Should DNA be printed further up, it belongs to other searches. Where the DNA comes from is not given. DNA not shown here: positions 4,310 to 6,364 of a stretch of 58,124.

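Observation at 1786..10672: FNR-box-headed, translationally coupled 7-gene operon built around an ACP/adenylase/acyltransferase protein: candidate undescribed lipid or acyl-metabolite pathway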

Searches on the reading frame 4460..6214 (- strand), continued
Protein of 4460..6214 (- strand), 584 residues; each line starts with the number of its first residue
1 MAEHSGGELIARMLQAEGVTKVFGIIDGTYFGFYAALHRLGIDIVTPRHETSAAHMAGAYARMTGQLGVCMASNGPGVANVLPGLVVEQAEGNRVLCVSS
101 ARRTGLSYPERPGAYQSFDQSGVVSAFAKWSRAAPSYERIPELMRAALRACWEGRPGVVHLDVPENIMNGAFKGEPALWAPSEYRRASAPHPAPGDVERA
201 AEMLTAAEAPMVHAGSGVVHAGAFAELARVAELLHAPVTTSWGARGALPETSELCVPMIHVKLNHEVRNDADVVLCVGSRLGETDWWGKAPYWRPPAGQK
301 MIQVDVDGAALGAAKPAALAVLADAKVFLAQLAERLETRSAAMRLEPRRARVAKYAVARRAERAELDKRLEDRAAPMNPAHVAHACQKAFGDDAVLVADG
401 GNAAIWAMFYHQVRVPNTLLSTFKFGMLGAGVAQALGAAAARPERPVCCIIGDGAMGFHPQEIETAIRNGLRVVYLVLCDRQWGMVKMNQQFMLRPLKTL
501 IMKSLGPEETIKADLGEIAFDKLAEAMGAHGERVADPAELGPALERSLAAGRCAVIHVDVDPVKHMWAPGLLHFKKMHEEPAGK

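Call 55: search_protein_families(library=pfam, proteins=[L145:2462-3286:-, L133:8064-8843:-, L112:549-1604:-, L137:8252-9988:+, L137:6497-7246:-, L125:3242-3991:-, L134:8780-9979:+, L145:7939-8538:+, L100:8024-8575:+, L101:14474-15460:+], max_evalue=0.001)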
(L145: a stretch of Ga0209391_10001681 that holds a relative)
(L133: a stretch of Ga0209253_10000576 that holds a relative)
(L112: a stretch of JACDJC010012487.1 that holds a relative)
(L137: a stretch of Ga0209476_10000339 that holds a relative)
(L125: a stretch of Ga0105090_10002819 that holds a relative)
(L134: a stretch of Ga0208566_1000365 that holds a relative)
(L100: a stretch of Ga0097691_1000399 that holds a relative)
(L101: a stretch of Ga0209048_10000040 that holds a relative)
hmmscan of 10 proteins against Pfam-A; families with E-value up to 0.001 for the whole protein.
L145:2462-3286:- (274 aa): 1 family
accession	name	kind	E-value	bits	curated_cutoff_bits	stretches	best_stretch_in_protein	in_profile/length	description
PF01925.25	TauE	-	4.8e-44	151.2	32.6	1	14-268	1-237/237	Sulfite exporter TauE/SafE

L133:8064-8843:- (259 aa): 2 families
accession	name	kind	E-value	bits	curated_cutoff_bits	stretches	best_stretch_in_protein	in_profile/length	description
PF13847.12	Methyltransf_31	-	3.1e-06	27.4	27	1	65-187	3-113/145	Methyltransferase domain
PF01135.25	PCMT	-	0.00014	22.1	20.3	1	56-96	64-104/210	Protein-L-isoaspartate(D-aspartate) O-methyltransferase (PCMT)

L112:549-1604:- (351 aa): 3 families
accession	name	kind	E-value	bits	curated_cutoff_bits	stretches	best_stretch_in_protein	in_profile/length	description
PF12625.12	Arabinose_bd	-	3.6e-32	112.4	27.6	1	30-196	16-185/185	Arabinose-binding domain of AraC transcription regulator, N-term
PF12833.13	HTH_18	-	6.2e-14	52.5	33.6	1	242-318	1-79/80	Helix-turn-helix domain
PF00165.29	HTH_AraC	-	9.1e-06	26.1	26.6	0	288-316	13-40/42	Bacterial regulatory helix-turn-helix proteins, AraC family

L137:8252-9988:+ (578 aa): 3 families
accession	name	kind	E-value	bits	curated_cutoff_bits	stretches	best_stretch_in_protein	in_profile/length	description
PF02775.26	TPP_enzyme_C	-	1.1e-38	132.9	21.9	1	399-547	1-149/151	Thiamine pyrophosphate enzyme, C-terminal TPP binding domain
PF02776.23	TPP_enzyme_N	-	3e-35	121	26.8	1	1-115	1-117/119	Thiamine pyrophosphate enzyme, N-terminal TPP binding domain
PF00205.28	TPP_enzyme_M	-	5.3e-35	120.6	30.4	1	185-323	1-137/137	Thiamine pyrophosphate enzyme, central domain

L137:6497-7246:- (249 aa): 4 families
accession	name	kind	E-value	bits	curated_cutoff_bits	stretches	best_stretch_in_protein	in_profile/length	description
PF13561.12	adh_short_C2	-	1.5e-70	237.9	27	1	6-247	1-236/236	Enoyl-(Acyl carrier protein) reductase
PF00106.31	adh_short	-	4.1e-58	196.5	26.6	1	2-188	3-188/195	short chain dehydrogenase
PF08659.16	KR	-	2.7e-11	44.2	22.6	1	3-152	4-152/180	KR domain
PF23441.1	SDR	-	0.00012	22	27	1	60-245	77-254/258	SDR-like rossmann domain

L125:3242-3991:- (249 aa): 1 family
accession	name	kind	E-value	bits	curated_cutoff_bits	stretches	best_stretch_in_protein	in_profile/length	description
PF19798.5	Sulfotransfer_5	-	1.7e-55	188.4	23.2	1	10-243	2-223/226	Sulfotransferase domain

L134:8780-9979:+ (399 aa): 1 family
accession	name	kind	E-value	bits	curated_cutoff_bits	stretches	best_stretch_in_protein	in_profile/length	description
PF00990.26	GGDEF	-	6.5e-43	146.7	23.8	1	221-378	1-161/161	Diguanylate cyclase, GGDEF domain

L145:7939-8538:+ (199 aa): 1 family
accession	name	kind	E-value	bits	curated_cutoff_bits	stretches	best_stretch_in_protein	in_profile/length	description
PF06055.17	ExoD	-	5.6e-52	176.2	23.8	1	2-178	2-178/180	Exopolysaccharide synthesis, ExoD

L100:8024-8575:+ (183 aa): 2 families
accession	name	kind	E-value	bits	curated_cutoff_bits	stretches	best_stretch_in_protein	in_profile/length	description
PF03061.28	4HBT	-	5e-11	43.2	20.6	1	89-173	3-78/79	Thioesterase superfamily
PF13622.12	4HBT_3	-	5.9e-05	23.7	24.3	1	103-177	13-79/83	Acyl-CoA thioesterase N-terminal domain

L101:14474-15460:+ (328 aa): 3 families
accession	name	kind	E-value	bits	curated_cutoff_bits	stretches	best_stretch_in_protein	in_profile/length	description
PF08240.17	ADH_N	-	4.3e-29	101.2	23.5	1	24-134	1-104/104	Alcohol dehydrogenase GroES-like domain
PF13602.12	ADH_zinc_N_2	-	0.00034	22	27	1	232-323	35-133/134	Zinc-binding dehydrogenase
PF00107.32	ADH_zinc_N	-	0.00087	19.7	31.8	0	174-286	4-124/129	Zinc-binding dehydrogenase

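Call 61: search_protein_families(library=pfam, proteins=[L092:961-3477:+, L097:7018-8715:-, L097:8805-9263:-, L104:8403-9668:-, L105:8817-9452:+, L105:6790-8793:+, L134:13879-17166:+, L117:3745-4146:+, L117:2919-3638:+, L097:15499-16689:+], max_evalue=0.001)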
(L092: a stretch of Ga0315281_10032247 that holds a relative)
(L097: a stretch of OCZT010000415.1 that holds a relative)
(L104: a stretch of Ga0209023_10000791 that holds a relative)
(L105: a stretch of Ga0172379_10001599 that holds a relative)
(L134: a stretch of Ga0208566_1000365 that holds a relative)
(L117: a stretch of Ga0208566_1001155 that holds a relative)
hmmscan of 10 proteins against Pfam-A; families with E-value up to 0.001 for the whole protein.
L092:961-3477:+ (838 aa): 5 families
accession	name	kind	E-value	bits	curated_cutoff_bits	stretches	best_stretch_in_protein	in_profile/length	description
PF00196.25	GerE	-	1.5e-16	60.2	23.5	1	777-828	3-54/57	Bacterial regulatory proteins, luxR family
PF13424.12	TPR_12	-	2.4e-07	31.3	30.1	1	673-742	5-76/77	Tetratricopeptide repeat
PF08281.18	Sigma70_r4_2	-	0.00025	21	25.7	0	776-818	10-53/54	Sigma-70, region 4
PF13191.12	AAA_16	-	0.00054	20.9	32.6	1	2-51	117-166/167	AAA ATPase domain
PF13181.12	TPR_8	-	0.00085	19.8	25.7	0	475-501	3-29/34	Tetratricopeptide repeat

L097:7018-8715:- (565 aa): 3 families
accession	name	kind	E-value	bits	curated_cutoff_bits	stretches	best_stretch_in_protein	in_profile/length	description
PF00015.26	MCPsignal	-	1.1e-32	113.7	34.6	1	367-527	8-165/172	Methyl-accepting chemotaxis protein (MCP) signalling domain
PF00672.30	HAMP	-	5.6e-10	39.8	25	1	214-263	2-50/53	HAMP domain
PF12729.13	4HB_MCP_1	-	2.6e-07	30.8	27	1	7-187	1-179/181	Four helix bundle sensory module for signal transduction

L097:8805-9263:- (152 aa): 2 families
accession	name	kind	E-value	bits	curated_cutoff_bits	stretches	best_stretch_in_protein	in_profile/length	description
PF17200.10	sCache_2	-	1.7e-11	44.7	25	1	61-138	50-128/155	Single Cache domain 2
PF08269.17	dCache_2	-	1.4e-10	41.2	26.5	1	61-142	90-173/298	Cache domain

L104:8403-9668:- (421 aa): 4 families
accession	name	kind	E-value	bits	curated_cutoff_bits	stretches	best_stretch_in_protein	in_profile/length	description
PF00441.29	Acyl-CoA_dh_1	-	7.5e-40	137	22.4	1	247-396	1-148/150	Acyl-CoA dehydrogenase, C-terminal domain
PF02770.24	Acyl-CoA_dh_M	-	4e-15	56.2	33.3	1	133-235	1-97/97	Acyl-CoA dehydrogenase, middle domain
PF08028.16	Acyl-CoA_dh_2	-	1.6e-13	51.5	22.7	1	264-369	3-116/134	Acyl-CoA dehydrogenase, C-terminal domain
PF02771.21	Acyl-CoA_dh_N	-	1.5e-05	25.8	22.9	1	9-129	4-113/113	Acyl-CoA dehydrogenase, N-terminal domain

L105:8817-9452:+ (211 aa): 1 family
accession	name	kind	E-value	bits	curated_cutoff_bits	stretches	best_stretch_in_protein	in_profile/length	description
PF13468.12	Glyoxalase_3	-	2e-42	145.7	25.1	1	4-181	1-175/176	Glyoxalase-like domain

L105:6790-8793:+ (667 aa): 7 families
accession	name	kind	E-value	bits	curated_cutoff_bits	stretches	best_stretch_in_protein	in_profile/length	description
PF02786.22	CPSase_L_D2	-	9.2e-79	264.3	19.8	1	115-323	1-209/211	Carbamoyl-phosphate synthase L chain, ATP binding domain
PF00289.28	Biotin_carb_N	-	2.4e-47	160.4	25.5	1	1-110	1-110/110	Biotin carboxylase, N-terminal domain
PF02785.25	Biotin_carb_C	-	2.7e-37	127.6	32.4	1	337-449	1-107/108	Biotin carboxylase C-terminal domain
PF18140.6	PCC_BT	-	2.7e-35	121.7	23.5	1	469-592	1-126/126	Propionyl-coenzyme A carboxylase BT domain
PF00364.28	Biotin_lipoyl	-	2.3e-15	56.6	22.1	1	603-664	5-71/73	Biotin-requiring enzyme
PF07478.18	Dala_Dala_lig_C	-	1.6e-07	31.5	24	1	146-292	30-174/204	D-ala D-ala ligase C-terminus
PF02222.28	ATP-grasp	-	2.6e-05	24.4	27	1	131-292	10-161/179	ATP-grasp domain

L134:13879-17166:+ (1095 aa): 13 families
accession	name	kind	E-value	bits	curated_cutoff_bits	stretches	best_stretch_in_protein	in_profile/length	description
PF13426.13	PAS_9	-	3.5e-44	149.7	27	3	361-459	3-103/103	PAS domain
PF00989.32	PAS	-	1e-41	141.9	22.6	3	777-886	1-113/113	PAS fold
PF13487.12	HD_5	-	1.4e-39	136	27.2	1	914-1078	3-170/170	HD domain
PF08448.16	PAS_4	-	5e-30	104.4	23.1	3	359-461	5-109/110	PAS fold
PF08447.18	PAS_3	-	2.1e-22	79.6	25.6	3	799-862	2-66/89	PAS fold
PF13185.12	GAF_2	-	2.9e-21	76.6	28.6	1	488-634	2-136/136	GAF domain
PF01966.28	HD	-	1.5e-20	74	22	1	926-1047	2-116/116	HD domain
PF13188.13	PAS_8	-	1.7e-18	66.2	21.8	1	777-830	1-55/65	PAS domain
PF02743.24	dCache_1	-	4.6e-17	62.8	45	1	27-252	3-239/240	Cache domain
PF01590.32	GAF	-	1.6e-11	45.3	22.4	1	492-633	4-133/133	GAF domain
PF24820.1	Diguanyl_cycl_sensor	-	2.9e-08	34.1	28.1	0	788-832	7-52/109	Diguanylate cyclase-like sensor domain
PF14598.12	PAS_11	-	1.8e-05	25.1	25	0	365-419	8-62/109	PAS domain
PF00672.30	HAMP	-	7.1e-05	23.5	25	1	292-335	6-49/53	HAMP domain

L117:3745-4146:+ (133 aa): 0 families

L117:2919-3638:+ (239 aa): 1 family
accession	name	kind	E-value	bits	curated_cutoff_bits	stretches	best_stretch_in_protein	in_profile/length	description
PF03746.21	LamB_YcsF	-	2.9e-87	292.7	22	1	1-223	16-238/239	LamB/YcsF family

L097:15499-16689:+ (396 aa): 1 family
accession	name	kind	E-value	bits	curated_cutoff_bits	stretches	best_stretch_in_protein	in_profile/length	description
PF02073.20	Peptidase_M29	-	3.6e-158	527.1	27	1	2-395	12-406/406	Thermophilic metalloprotease (M29)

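Call 63: find_encoding_contigs(protein=P0123, flank=10000, max_places=2)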
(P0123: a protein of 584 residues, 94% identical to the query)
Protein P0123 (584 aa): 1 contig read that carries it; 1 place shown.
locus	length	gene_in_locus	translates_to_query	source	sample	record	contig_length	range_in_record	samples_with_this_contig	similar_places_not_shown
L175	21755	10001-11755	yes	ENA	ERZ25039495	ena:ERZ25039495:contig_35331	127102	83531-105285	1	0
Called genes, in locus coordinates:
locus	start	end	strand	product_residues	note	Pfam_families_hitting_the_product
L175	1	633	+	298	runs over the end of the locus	PF00664:ABC_membrane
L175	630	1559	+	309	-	PF13481:AAA_25 (faint), PF00005:ABC_tran, PF02463:SMC_N (weak)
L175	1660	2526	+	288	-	PF00768:Peptidase_S11, PF13354:Beta-lactamase2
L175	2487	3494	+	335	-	PF10017:Methyltransf_33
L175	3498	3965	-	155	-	-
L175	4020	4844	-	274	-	PF09339:HTH_IclR, PF12802:MarR_2 (faint), PF01614:IclR_C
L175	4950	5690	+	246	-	PF02754:CCG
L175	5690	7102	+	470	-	PF02589:LUD_dom, PF13187:Fer4_9 (faint), PF00037:Fer4 (faint), PF12800:Fer4_4 (faint), PF13183:Fer4_8, PF13534:Fer4_17 (weak), PF11870:LutB_C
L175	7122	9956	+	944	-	PF00550:PP-binding, PF00501:AMP-binding, PF01553:Acyltransferase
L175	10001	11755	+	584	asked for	PF02776:TPP_enzyme_N, PF00205:TPP_enzyme_M, PF02775:TPP_enzyme_C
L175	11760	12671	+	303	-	PF13593:SBF_like, PF01758:SBF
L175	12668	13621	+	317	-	PF01073:3Beta_HSD, PF01370:Epimerase, PF02719:Polysacc_synt_2 (faint), PF04321:RmlD_sub_bind, PF13460:NAD_binding_10 (weak), PF16363:GDP_Man_Dehyd, PF07993:NAD_binding_4 (weak)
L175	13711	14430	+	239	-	PF00106:adh_short, PF08659:KR, PF13561:adh_short_C2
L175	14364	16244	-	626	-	PF05430:Methyltransf_30, PF01266:DAO, PF13450:NAD_binding_8 (weak)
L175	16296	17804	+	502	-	PF00171:Aldedh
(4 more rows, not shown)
